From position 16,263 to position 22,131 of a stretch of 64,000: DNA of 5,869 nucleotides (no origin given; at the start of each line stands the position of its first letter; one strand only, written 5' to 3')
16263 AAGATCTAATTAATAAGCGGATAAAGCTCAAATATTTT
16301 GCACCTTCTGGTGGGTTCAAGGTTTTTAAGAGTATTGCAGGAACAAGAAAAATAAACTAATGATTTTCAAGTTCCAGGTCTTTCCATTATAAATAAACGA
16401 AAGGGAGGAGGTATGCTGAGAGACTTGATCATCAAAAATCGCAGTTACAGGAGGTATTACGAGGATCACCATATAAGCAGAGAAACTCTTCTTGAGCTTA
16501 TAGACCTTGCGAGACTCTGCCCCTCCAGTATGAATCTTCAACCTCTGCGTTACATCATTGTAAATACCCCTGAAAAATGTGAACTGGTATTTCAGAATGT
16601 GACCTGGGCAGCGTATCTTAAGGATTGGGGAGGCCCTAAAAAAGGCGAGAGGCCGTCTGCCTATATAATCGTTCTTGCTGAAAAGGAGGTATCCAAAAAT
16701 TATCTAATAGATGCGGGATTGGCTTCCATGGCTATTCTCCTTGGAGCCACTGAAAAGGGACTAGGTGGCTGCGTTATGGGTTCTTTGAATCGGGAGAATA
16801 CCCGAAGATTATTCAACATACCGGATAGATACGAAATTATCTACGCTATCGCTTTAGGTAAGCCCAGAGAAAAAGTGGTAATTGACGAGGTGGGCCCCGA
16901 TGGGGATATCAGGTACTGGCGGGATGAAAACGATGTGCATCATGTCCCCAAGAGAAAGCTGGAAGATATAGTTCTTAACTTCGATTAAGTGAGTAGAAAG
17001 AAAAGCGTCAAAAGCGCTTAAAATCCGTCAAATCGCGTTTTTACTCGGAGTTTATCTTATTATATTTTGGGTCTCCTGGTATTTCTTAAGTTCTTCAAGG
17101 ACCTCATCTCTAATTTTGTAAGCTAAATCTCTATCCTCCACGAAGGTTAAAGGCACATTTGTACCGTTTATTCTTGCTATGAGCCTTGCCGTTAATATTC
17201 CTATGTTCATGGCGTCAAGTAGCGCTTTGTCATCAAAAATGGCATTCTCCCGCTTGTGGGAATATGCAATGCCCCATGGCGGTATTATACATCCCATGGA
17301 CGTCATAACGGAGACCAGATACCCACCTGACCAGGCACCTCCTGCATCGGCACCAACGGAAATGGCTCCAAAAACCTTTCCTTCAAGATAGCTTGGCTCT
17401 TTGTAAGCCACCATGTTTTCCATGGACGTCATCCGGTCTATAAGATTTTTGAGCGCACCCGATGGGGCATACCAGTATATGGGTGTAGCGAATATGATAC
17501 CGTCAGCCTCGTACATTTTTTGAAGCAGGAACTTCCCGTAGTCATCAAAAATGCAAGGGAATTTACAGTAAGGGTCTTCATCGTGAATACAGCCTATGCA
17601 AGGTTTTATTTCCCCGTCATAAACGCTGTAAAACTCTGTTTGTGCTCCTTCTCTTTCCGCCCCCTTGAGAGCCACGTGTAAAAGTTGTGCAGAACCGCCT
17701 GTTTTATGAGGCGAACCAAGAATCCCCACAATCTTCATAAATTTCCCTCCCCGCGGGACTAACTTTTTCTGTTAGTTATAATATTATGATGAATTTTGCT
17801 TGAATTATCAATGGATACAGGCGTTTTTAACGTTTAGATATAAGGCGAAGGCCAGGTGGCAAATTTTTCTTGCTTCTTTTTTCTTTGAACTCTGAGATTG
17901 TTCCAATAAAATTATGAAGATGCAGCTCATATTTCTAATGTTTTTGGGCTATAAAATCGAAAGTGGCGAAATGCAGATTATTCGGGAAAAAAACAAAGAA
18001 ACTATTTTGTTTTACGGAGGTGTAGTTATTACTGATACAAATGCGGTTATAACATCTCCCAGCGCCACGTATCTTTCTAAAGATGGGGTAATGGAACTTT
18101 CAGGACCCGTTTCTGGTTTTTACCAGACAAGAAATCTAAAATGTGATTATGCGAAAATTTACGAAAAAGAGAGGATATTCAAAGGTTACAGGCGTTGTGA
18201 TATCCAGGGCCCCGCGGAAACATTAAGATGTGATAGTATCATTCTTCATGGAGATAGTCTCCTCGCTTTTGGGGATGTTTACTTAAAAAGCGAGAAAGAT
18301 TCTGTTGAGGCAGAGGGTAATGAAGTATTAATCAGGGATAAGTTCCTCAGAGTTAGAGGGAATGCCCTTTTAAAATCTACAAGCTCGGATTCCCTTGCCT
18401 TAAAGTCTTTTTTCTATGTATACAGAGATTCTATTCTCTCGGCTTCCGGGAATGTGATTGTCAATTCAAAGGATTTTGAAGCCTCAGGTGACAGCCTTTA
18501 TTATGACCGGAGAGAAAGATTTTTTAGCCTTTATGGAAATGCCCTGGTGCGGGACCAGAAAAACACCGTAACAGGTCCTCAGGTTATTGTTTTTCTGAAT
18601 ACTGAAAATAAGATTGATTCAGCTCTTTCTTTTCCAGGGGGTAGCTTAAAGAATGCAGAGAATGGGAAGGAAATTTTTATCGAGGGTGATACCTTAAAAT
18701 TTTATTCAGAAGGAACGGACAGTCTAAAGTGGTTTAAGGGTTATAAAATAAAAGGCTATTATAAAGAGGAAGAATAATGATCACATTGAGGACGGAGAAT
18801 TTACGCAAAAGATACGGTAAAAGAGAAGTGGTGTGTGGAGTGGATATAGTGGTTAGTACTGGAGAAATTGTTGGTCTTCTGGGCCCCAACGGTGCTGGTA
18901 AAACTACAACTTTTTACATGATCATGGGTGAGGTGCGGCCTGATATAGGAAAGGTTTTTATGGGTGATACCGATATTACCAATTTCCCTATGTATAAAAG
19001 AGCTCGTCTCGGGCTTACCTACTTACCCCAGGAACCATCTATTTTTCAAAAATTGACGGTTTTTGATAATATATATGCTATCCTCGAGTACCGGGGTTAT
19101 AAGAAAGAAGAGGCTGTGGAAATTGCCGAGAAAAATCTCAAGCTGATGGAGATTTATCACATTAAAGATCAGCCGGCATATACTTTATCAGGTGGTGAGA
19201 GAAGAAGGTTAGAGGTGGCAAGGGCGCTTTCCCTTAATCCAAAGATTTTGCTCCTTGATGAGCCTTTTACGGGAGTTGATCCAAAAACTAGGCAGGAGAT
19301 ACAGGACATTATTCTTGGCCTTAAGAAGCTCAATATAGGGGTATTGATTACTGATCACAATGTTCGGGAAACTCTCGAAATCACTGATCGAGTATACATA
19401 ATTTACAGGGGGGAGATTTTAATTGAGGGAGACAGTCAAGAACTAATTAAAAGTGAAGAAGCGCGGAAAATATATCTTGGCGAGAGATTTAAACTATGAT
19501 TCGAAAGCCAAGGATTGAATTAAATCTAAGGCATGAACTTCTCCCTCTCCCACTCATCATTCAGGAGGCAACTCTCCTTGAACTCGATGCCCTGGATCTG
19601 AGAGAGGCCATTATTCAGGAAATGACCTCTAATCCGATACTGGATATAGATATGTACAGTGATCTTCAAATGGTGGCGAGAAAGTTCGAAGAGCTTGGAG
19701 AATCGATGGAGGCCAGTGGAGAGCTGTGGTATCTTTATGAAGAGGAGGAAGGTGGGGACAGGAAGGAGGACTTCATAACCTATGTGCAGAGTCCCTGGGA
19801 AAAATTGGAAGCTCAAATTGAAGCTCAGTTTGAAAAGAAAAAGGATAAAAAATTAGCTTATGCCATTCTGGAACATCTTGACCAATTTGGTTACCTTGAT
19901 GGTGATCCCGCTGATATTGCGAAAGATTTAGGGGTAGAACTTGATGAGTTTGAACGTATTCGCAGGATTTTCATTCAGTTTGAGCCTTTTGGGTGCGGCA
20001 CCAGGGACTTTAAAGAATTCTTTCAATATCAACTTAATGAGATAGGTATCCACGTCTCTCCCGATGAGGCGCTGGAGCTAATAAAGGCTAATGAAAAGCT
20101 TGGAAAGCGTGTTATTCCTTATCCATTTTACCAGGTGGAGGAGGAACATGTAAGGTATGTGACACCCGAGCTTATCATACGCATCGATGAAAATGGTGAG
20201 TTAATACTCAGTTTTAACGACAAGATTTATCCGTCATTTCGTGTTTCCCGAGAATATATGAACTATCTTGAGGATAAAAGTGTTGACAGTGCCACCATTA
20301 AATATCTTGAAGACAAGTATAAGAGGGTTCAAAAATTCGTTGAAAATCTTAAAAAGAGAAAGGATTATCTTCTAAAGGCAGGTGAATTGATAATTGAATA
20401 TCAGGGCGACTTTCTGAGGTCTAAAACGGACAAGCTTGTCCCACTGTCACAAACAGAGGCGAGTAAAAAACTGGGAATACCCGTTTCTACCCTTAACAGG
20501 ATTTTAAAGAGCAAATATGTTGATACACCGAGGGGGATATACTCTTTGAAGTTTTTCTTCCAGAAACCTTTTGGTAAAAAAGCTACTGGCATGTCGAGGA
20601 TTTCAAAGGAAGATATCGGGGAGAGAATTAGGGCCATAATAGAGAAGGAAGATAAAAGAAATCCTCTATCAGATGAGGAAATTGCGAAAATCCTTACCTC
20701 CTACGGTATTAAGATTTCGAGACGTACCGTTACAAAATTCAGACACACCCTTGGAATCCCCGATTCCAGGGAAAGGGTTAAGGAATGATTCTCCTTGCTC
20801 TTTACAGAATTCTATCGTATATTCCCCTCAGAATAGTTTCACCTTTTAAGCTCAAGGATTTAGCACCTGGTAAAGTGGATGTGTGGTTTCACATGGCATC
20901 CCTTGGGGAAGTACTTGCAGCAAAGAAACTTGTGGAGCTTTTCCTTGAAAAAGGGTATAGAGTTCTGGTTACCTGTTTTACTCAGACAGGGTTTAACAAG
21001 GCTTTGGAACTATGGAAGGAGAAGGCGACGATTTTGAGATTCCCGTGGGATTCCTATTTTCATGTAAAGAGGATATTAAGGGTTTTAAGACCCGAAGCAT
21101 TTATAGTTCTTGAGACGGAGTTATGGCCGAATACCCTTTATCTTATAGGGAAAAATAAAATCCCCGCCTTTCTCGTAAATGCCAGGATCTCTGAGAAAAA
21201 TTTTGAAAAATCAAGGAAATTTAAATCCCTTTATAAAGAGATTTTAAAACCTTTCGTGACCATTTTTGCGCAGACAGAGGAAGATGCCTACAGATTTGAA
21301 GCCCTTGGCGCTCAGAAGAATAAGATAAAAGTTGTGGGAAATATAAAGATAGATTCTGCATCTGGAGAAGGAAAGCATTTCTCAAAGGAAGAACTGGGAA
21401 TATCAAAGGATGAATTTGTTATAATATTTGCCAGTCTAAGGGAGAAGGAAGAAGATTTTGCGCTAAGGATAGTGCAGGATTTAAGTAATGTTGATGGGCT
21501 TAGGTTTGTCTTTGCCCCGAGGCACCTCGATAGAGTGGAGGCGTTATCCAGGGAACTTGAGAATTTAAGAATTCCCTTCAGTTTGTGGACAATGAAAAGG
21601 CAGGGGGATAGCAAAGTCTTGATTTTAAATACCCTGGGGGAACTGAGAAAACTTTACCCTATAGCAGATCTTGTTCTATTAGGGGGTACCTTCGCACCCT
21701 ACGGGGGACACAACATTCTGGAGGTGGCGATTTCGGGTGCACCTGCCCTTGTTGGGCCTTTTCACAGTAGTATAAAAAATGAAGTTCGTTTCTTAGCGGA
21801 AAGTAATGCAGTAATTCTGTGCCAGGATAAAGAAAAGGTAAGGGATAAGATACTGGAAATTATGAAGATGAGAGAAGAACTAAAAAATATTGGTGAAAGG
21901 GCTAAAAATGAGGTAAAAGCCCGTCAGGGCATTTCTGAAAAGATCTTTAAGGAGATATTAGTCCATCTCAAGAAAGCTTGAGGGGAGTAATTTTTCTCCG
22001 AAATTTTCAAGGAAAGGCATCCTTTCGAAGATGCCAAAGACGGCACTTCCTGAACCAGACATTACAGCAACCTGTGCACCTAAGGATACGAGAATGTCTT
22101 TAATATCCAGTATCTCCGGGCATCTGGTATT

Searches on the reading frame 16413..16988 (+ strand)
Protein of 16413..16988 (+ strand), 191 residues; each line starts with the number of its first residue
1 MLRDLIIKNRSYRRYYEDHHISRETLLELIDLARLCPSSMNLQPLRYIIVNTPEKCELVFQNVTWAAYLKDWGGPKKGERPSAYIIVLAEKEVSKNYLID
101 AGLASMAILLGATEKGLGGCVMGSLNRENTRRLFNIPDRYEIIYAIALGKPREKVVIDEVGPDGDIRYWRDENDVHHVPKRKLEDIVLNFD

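Call 12: search_protein_families(library=pfam, proteins=[window:16413-16988:+], max_evalue=0.001)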
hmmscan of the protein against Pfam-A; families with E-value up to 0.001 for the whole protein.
window:16413-16988:+ (191 aa): 2 families
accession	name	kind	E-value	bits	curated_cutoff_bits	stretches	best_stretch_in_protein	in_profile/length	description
PF00881.29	Nitroreductase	-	3.4e-22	79.9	23.5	1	10-150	5-167/167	Nitroreductase family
PF14512.11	TM1586_NiRdase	-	1.8e-11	44.5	27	1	82-156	67-138/215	Putative TM nitroreductase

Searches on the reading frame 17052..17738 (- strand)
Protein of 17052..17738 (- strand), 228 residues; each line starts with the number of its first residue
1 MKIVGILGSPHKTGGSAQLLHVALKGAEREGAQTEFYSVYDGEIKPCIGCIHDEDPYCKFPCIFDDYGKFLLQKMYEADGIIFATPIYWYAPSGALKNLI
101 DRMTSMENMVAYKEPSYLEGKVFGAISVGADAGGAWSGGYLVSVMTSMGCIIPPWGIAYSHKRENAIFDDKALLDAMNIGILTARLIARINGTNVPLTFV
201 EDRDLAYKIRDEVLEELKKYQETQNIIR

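Call 12: search_protein_families(library=pfam, proteins=[window:17052-17738:-], max_evalue=0.001)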
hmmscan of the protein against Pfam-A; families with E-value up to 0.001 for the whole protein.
window:17052-17738:- (228 aa): 2 families
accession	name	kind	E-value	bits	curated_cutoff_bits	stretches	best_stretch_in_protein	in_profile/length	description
PF03358.20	FMN_red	-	8e-28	97.4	24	1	1-156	1-143/152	NADPH-dependent FMN reductase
PF02525.22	Flavodoxin_2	-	8.3e-11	42.4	27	1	1-131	1-137/198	Flavodoxin-like fold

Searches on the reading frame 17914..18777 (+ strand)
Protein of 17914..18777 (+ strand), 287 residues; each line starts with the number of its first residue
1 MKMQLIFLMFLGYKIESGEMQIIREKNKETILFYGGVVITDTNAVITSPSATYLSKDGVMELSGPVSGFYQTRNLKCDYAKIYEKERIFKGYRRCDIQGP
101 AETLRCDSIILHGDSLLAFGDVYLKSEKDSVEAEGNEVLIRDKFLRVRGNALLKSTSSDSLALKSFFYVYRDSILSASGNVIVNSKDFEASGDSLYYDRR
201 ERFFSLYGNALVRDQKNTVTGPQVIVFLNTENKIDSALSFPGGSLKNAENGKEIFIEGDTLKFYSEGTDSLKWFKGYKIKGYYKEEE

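Call 12: search_protein_families(library=pfam, proteins=[window:17914-18777:+], max_evalue=0.001)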
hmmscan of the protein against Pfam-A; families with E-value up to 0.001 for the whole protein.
window:17914-18777:+ (287 aa): 2 families
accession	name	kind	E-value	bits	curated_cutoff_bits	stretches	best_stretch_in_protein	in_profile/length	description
PF03968.19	LptD_N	-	1.6e-10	41.7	20.4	1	46-231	2-112/113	LptA/(LptD N-terminal domain) LPS transport protein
PF13100.11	OstA_2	-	1.5e-07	31.6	21.2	0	146-249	24-123/158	OstA-like protein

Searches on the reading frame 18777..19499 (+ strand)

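Call 12: search_protein_families(library=pfam, proteins=[window:18777-19499:+], max_evalue=0.001)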
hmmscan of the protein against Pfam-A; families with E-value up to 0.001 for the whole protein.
window:18777-19499:+ (240 aa): 2 families
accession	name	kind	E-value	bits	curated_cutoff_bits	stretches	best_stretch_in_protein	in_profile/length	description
PF00005.33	ABC_tran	-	3.5e-33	115.5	25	1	22-164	4-136/137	ABC transporter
PF13304.12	AAA_21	-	2.6e-08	34.7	27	1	96-194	211-298/304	AAA domain, putative AbiEii toxin, Type IV TA system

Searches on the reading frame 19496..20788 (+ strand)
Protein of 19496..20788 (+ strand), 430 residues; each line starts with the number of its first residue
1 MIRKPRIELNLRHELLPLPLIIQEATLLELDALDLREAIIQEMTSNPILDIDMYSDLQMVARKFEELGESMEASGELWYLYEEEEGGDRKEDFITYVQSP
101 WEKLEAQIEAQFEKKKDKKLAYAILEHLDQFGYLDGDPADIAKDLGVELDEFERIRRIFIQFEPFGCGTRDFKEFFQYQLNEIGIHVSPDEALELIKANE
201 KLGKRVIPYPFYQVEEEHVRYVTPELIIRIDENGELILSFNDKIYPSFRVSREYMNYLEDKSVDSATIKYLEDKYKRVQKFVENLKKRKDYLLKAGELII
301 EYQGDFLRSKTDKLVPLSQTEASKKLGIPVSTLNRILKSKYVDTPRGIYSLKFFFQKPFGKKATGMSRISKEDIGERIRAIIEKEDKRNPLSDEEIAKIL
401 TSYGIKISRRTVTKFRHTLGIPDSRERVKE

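Call 12: search_protein_families(library=pfam, proteins=[window:19496-20788:+], max_evalue=0.001)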
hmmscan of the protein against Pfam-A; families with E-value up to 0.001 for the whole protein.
window:19496-20788:+ (430 aa): 3 families
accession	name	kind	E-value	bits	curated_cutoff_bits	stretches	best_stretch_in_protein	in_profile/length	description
PF04552.19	Sigma54_DBD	-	1e-43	149.3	22.8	1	269-427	2-158/160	Sigma-54, DNA binding domain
PF04963.19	Sigma54_CBD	-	6.8e-25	88.3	22.9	2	91-197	3-103/185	Sigma-54 factor, core binding domain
PF01381.28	HTH_3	-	0.00041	20.8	23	0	317-339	10-32/55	Helix-turn-helix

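Call 62: list_cluster_members(proteins=[window:19496-20788:+, window:20785-21981:+, window:23393-24571:-, window:24543-25775:-, window:37913-38968:-, window:39420-41318:-, window:41323-42273:-, window:42313-44415:+, window:48196-49290:+, window:57158-58885:+])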
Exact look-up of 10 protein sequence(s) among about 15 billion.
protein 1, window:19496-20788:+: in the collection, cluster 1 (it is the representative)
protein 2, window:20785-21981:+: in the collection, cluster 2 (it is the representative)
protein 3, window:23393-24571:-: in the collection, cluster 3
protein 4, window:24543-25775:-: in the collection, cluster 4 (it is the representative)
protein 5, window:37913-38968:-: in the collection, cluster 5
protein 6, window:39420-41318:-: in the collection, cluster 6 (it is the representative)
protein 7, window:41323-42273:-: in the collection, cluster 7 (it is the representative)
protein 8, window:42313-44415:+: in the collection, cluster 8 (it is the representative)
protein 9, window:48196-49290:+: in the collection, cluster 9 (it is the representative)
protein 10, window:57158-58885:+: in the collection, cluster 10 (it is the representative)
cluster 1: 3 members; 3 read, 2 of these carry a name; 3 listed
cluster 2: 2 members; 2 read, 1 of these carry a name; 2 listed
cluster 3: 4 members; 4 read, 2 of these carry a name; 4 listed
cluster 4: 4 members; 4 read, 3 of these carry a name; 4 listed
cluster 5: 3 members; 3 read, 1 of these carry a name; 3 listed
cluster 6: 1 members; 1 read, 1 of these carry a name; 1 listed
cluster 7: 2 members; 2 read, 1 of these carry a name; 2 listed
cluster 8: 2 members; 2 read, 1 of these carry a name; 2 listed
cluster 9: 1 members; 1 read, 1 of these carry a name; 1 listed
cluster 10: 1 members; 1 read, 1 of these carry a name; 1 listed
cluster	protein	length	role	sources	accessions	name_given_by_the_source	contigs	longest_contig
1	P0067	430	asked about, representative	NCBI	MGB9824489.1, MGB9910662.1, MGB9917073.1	MAG: hypothetical protein ACPLN0_06235 [Candidatus Hydrothermia bacterium]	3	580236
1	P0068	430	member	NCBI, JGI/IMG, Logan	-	RNA polymerase sigma-54 factor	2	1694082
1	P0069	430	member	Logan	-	-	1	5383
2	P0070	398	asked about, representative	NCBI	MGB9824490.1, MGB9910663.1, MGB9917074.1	MAG: 3-deoxy-D-manno-octulosonic acid transferase [Candidatus Hydrothermia bacterium]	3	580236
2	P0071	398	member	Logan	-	-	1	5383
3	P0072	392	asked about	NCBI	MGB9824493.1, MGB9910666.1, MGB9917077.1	MAG: tryptophan--tRNA ligase [Candidatus Hydrothermia bacterium]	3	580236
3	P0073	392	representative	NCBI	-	-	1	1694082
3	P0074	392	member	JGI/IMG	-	tryptophanyl-tRNA synthetase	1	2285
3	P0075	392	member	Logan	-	-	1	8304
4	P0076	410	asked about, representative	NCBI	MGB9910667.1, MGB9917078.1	MAG: MFS transporter [Candidatus Hydrothermia bacterium]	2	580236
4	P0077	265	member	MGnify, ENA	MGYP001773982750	CR=1 FL=1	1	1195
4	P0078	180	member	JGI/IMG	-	MFS family permease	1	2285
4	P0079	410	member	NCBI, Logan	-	-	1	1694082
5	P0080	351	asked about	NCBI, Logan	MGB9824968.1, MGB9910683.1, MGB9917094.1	MAG: hypothetical protein ACPLN0_06340 [Candidatus Hydrothermia bacterium]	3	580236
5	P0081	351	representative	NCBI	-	-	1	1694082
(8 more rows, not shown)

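Call 64: find_encoding_contigs(protein=P0068, flank=10000, max_places=3)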
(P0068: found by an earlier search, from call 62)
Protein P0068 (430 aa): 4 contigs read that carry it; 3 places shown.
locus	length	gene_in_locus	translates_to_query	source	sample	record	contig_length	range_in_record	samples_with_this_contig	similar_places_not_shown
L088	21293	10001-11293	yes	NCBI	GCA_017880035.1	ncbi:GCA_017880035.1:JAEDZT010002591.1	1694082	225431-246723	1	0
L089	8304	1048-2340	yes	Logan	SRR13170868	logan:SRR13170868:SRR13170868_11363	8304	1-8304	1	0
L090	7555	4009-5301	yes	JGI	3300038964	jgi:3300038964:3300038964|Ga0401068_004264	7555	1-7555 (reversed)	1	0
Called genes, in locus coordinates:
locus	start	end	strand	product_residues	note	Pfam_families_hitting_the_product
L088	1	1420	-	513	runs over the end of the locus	PF07669:Eco57I, PF22837:M_Eco57I_C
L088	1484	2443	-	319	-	PF02384:N6_Mtase (faint), PF20473:MmeI_Mtase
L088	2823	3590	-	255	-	-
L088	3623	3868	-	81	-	PF01555:N6_N4_Mtase (weak)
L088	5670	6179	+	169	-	-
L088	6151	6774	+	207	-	PF00583:Acetyltransf_1, PF13508:Acetyltransf_7 (weak)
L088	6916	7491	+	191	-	PF00881:Nitroreductase, PF14512:TM1586_NiRdase (weak)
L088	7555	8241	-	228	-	PF02525:Flavodoxin_2, PF03358:FMN_red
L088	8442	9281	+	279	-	PF13100:OstA_2 (faint), PF03968:LptD_N (weak)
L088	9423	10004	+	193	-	PF00005:ABC_tran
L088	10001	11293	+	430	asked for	PF04963:Sigma54_CBD, PF04552:Sigma54_DBD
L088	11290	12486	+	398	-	PF04413:Glycos_transf_N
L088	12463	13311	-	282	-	PF00288:GHMP_kinases_N, PF08544:GHMP_kinases_C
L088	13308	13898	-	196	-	PF00677:Lum_binding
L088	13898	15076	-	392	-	PF00579:tRNA-synt_1b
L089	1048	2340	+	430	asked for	PF04963:Sigma54_CBD, PF04552:Sigma54_DBD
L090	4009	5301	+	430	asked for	PF04963:Sigma54_CBD, PF04552:Sigma54_DBD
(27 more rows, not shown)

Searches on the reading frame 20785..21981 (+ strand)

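Call 12: search_protein_families(library=pfam, proteins=[window:20785-21981:+], max_evalue=0.001)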
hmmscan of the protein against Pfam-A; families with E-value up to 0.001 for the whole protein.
window:20785-21981:+ (398 aa): 1 family
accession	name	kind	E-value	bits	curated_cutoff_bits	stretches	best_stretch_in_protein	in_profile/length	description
PF04413.22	Glycos_transf_N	-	3.6e-52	176.9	23.9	1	32-190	18-178/179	3-Deoxy-D-manno-octulosonic-acid transferase (kdotransferase)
